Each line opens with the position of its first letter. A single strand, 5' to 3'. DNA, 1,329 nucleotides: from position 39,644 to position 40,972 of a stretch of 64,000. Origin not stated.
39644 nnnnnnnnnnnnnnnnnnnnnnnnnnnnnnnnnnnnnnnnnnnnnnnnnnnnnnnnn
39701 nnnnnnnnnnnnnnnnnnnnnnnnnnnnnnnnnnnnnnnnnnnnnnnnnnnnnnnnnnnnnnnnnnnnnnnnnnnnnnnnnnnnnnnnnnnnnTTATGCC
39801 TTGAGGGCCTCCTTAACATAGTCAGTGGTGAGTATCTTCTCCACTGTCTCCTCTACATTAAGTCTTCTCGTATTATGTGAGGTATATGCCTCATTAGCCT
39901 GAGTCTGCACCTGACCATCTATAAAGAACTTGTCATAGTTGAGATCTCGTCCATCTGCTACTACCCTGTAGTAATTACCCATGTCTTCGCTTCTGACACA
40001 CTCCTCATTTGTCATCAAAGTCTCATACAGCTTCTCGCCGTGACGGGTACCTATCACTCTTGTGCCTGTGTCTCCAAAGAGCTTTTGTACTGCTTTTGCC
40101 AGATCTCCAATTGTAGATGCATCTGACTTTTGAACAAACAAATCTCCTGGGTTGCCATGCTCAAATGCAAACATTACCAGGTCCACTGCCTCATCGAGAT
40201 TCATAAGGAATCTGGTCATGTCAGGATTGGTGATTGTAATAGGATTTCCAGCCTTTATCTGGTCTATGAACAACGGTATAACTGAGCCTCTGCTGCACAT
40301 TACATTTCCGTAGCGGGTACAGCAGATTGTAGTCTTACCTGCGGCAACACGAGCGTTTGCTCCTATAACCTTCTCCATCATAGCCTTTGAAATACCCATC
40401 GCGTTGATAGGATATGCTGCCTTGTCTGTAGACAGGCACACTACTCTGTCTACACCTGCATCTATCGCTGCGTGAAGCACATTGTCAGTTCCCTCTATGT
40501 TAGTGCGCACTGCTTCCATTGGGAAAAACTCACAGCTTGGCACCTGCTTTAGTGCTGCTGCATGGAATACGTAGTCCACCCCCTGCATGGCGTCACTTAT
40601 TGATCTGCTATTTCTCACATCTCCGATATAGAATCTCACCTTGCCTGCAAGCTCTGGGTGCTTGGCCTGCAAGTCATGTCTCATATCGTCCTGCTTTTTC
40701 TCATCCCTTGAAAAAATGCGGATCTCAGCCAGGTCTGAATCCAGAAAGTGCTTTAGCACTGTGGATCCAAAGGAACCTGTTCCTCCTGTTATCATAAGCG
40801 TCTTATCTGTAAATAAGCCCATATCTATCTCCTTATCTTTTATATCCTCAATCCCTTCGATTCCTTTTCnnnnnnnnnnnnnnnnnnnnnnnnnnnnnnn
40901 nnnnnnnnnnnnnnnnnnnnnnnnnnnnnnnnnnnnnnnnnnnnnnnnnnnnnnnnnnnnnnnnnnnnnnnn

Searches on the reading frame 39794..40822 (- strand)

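Call 35: search_protein_families(library=ncbifam, proteins=[window:39794-40822:-], max_evalue=1e-10)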
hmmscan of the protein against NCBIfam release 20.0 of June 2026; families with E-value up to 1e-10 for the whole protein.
window:39794-40822:- (342 aa): 7 families
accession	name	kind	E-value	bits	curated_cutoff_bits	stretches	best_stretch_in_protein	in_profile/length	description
TIGR04130.1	FnlA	equivalog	6.4e-146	485.6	730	1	3-337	1-332/337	UDP-N-acetylglucosamine 4,6-dehydratase/5-epimerase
TIGR03589.1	PseB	equivalog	2.6e-91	305.9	407.75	1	4-327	2-320/324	UDP-N-acetylglucosamine 4,6-dehydratase (inverting)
TIGR04180.1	EDH_00030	hypoth_equivalog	3.6e-19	69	475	1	10-134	2-123/297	NAD-dependent 4,6-dehydratase LegB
TIGR03466.1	HpnA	hypoth_equivalog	1.3e-15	57.1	367.65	1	9-133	3-114/327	hopanoid-associated sugar epimerase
NF041293.1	G6PDh_Azf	equivalog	1.4e-13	50.9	400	1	6-135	2-118/252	NAD-dependent glucose-6-phosphate dehydrogenase Azf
TIGR01179.1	galE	equivalog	3.8e-12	45.7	262.3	1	9-176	2-178/332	UDP-glucose 4-epimerase GalE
TIGR02622.1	CDP_4_6_dhtase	equivalog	4.2e-12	45.9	278.45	1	4-135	2-132/352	CDP-glucose 4,6-dehydratase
